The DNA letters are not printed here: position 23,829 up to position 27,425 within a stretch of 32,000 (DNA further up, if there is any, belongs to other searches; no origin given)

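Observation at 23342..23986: Orphan acidic ORF welded onto the end of the virB6 array: candidate unrecognised T4SS accessory protein, chaperone or substrate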

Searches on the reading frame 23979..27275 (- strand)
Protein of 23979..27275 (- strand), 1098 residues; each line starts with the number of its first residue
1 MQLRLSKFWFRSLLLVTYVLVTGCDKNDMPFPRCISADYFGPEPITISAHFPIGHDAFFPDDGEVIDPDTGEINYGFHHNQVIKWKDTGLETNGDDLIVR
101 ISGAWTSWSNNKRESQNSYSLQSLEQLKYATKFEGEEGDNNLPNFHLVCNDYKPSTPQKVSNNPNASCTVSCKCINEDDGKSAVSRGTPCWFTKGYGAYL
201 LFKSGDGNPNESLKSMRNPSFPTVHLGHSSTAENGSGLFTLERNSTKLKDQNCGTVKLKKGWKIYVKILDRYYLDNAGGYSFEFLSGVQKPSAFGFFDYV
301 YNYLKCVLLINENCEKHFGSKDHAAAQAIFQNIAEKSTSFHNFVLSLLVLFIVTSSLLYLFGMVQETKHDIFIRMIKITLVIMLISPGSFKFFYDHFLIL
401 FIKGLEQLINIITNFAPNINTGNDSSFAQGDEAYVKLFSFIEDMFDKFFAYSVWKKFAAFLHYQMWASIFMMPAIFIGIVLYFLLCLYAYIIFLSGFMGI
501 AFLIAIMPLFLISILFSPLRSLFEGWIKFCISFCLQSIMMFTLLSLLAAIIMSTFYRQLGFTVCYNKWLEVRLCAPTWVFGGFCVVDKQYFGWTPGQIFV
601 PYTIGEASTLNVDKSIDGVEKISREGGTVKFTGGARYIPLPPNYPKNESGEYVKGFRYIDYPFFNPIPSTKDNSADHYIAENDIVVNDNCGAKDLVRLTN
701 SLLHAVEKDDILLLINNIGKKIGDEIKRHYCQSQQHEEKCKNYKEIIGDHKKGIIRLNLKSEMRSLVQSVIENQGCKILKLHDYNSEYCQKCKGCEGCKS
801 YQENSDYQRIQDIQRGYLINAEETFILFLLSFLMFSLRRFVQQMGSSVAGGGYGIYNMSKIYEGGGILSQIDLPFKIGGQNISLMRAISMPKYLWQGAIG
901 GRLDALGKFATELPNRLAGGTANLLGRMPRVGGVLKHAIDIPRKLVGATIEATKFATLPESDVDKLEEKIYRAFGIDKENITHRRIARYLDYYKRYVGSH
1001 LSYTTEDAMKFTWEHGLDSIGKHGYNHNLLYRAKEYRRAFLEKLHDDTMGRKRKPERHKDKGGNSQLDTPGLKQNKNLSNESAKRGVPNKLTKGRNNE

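Call 5: search_protein_families(library=pfam, proteins=[window:23979-27275:-], max_evalue=0.01)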
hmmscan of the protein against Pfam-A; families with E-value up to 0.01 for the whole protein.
window:23979-27275:- (1098 aa): 1 family
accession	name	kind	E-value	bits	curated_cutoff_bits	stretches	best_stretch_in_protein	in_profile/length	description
PF04610.19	TrbL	-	3e-09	37.4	25.9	1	348-560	1-188/215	TrbL/VirB6 plasmid conjugal transfer protein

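Call 6: search_protein_families(library=ncbifam, proteins=[window:23979-27275:-], max_evalue=0.01)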
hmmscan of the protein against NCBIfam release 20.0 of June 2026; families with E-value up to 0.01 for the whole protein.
window:23979-27275:- (1098 aa): 0 families
